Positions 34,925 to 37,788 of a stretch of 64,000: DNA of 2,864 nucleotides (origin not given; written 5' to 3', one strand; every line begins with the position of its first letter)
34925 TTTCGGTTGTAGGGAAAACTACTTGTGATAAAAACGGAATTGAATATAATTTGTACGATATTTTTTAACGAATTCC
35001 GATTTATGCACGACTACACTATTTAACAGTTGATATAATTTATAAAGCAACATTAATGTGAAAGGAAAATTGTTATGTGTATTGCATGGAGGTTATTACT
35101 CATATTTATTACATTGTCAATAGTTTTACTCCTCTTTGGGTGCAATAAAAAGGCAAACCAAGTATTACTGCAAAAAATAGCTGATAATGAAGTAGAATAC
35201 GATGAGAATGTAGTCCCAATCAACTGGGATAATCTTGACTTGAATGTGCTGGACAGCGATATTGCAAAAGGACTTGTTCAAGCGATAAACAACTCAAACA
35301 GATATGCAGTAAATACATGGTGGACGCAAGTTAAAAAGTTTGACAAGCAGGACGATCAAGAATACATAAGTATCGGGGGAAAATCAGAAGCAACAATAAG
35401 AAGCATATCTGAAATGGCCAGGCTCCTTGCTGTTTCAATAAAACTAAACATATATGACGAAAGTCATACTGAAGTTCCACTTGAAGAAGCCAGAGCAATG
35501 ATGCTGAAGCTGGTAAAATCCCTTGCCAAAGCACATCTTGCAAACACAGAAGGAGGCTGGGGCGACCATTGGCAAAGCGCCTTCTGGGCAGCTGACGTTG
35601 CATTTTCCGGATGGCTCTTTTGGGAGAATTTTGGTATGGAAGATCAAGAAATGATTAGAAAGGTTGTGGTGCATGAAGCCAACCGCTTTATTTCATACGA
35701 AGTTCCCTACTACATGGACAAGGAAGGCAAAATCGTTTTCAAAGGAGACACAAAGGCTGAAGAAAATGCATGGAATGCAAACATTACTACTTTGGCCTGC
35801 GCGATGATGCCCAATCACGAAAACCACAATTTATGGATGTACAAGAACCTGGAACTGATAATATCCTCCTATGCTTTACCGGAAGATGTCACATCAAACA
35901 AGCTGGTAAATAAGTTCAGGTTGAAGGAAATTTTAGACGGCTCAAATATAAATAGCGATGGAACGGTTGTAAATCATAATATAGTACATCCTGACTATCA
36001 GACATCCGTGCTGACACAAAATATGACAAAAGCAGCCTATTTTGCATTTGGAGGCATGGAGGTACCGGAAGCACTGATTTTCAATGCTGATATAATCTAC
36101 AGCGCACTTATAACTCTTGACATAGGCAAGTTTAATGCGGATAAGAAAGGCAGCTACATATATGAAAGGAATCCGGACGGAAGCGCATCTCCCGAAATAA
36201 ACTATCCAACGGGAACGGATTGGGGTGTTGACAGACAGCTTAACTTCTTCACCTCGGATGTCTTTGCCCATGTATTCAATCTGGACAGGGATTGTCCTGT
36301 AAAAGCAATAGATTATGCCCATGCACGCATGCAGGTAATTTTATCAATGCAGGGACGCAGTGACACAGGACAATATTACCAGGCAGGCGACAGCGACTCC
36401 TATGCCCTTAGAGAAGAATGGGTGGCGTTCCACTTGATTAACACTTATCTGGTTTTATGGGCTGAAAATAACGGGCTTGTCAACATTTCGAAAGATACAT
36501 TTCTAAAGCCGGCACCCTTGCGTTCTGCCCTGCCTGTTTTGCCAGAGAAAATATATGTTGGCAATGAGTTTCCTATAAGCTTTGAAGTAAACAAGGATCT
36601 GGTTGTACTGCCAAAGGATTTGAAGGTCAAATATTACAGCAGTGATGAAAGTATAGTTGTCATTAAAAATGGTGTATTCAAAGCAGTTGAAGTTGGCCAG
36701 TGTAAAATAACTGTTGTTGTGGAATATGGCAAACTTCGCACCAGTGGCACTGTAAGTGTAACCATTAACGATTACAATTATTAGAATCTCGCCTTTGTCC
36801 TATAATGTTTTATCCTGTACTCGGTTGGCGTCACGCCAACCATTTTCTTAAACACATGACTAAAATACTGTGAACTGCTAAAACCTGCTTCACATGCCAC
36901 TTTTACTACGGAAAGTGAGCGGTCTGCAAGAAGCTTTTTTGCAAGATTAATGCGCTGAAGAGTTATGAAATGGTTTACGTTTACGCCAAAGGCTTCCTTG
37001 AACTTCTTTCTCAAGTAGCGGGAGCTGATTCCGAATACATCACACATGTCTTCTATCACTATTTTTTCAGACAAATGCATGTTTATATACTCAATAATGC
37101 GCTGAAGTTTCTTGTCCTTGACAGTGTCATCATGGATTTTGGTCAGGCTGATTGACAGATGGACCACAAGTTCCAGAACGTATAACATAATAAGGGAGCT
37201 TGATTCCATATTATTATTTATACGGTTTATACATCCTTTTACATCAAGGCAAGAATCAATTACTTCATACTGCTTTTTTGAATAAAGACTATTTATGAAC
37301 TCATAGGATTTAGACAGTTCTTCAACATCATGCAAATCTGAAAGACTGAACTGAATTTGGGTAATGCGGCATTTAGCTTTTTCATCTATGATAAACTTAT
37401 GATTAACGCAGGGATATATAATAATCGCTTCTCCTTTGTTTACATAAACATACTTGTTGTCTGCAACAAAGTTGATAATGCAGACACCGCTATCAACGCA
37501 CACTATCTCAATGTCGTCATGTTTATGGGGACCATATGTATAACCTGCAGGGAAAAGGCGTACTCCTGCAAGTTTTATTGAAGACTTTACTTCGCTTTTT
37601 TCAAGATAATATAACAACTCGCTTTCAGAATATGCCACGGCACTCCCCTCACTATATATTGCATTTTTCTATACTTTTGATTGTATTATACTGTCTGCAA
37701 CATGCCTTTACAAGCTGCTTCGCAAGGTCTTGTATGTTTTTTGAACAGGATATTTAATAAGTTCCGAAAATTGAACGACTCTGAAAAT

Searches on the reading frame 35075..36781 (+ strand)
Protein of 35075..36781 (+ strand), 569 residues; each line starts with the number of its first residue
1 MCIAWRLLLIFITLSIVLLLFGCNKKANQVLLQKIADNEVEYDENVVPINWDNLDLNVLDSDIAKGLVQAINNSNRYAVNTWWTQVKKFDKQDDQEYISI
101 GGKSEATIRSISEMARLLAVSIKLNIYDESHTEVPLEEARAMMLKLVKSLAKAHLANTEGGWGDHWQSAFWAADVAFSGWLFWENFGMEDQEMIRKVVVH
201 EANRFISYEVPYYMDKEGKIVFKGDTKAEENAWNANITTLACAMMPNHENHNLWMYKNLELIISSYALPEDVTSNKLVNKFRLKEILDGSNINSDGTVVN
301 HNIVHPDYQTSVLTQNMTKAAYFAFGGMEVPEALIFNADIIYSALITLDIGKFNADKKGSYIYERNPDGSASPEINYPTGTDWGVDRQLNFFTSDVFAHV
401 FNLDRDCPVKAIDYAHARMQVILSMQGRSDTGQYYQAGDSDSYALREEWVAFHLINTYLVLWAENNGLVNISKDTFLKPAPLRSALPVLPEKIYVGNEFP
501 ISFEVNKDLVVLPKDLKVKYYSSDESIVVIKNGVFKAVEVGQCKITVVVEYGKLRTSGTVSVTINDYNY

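Call 7: search_protein_families(library=pfam, proteins=[window:35075-36781:+], max_evalue=1)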
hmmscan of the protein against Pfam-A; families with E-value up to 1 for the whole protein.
window:35075-36781:+ (569 aa): 2 families
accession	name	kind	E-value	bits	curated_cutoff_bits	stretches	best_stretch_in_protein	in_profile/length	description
PF02368.24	Big_2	-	0.0014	19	22.8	1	515-560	33-79/79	Bacterial Ig-like domain (group 2)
PF21461.3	HL_N-beta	-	0.027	14.7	27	1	517-553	13-48/57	Hyaluronate lyase, N-terminal beta-sheet domain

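Call 8: search_protein_families(library=ncbifam, proteins=[window:35075-36781:+], max_evalue=1)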
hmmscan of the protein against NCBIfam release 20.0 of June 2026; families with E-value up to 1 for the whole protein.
window:35075-36781:+ (569 aa): 1 family
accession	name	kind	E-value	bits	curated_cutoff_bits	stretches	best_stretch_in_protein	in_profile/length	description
NF010229.0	PRK13682.1-4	equivalog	0.053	13.6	52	1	2-24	29-50/53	hypothetical protein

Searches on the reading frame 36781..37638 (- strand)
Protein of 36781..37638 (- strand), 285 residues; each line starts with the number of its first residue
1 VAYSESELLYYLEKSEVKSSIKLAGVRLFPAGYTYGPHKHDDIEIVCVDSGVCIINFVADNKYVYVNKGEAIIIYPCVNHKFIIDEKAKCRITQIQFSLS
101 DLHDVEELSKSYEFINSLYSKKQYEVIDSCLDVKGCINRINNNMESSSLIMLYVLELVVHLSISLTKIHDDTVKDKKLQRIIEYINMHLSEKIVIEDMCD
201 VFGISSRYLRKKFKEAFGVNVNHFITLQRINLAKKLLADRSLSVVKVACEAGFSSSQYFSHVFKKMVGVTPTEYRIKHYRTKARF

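Call 12: search_protein_families(library=pfam, proteins=[window:36781-37638:-], max_evalue=0.001)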
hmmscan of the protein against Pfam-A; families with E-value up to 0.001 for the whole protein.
window:36781-37638:- (285 aa): 4 families
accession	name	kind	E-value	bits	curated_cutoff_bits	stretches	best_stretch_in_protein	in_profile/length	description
PF12833.13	HTH_18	-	9e-23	80.8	33.6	1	198-275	1-78/80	Helix-turn-helix domain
PF00165.29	HTH_AraC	-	4.7e-17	62.1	26.6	2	239-275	6-41/42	Bacterial regulatory helix-turn-helix proteins, AraC family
PF02311.25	AraC_binding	-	3.3e-08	33.8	21.1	1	31-147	12-128/135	AraC-like ligand binding domain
PF07883.17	Cupin_2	-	2.4e-05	24.4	27.2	1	29-92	5-66/70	Cupin domain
